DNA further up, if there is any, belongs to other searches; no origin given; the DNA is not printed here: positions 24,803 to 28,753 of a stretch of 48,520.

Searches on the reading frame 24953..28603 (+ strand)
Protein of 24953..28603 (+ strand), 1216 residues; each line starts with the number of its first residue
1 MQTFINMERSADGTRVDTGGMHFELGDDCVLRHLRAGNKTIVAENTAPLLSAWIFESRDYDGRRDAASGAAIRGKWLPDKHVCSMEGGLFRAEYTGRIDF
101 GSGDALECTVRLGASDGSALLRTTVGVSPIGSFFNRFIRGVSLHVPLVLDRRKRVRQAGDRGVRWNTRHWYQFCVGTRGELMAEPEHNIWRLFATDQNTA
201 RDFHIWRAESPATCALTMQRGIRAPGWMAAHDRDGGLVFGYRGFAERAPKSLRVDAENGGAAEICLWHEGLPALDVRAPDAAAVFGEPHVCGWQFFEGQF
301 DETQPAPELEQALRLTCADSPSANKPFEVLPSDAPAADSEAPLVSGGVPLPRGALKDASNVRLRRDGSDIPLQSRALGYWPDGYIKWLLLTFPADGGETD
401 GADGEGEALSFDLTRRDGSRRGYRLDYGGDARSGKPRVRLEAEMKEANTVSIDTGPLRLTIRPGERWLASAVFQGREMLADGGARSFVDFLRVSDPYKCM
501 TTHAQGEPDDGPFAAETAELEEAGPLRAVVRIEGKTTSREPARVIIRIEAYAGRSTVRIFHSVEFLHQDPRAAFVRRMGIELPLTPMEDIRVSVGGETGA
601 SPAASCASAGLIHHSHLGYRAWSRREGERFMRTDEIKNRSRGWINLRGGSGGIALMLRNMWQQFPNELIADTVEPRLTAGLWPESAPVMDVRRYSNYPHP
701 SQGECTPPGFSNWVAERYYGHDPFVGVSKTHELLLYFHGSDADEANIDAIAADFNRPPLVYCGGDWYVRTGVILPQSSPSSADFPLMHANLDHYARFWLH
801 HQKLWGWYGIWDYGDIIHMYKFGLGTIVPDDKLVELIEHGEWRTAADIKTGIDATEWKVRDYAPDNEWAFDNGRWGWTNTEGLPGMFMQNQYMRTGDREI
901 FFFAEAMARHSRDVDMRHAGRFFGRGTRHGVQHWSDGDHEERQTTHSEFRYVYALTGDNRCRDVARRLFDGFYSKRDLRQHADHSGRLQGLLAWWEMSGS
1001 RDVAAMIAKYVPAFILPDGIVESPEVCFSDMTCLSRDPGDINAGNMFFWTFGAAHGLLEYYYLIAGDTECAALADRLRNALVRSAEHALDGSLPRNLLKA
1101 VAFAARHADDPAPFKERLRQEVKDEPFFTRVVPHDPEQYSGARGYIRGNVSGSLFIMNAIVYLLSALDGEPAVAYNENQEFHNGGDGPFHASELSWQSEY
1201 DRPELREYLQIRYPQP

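Call 9: search_protein_families(library=pfam, proteins=[window:24953-28603:+], max_evalue=0.001)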
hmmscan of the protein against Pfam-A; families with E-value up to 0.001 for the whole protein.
window:24953-28603:+ (1216 aa): 3 families
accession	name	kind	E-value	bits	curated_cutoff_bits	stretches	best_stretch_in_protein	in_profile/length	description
PF21346.3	PcRGLX_3rd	-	1.6e-32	113.7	23.8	1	867-971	72-176/411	PcRGLX-like protein C-terminal alpha/alpha toroid domain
PF21345.3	PcRGLX_2nd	-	5e-32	111.7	23.5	3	188-268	209-289/360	PcRGLX-like protein central beta sandwich domain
PF19501.5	PcRGLX_1st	-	2.7e-10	40.4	22.1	1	344-395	19-71/83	PcRGLX-like N-terminal RIFT barrel domain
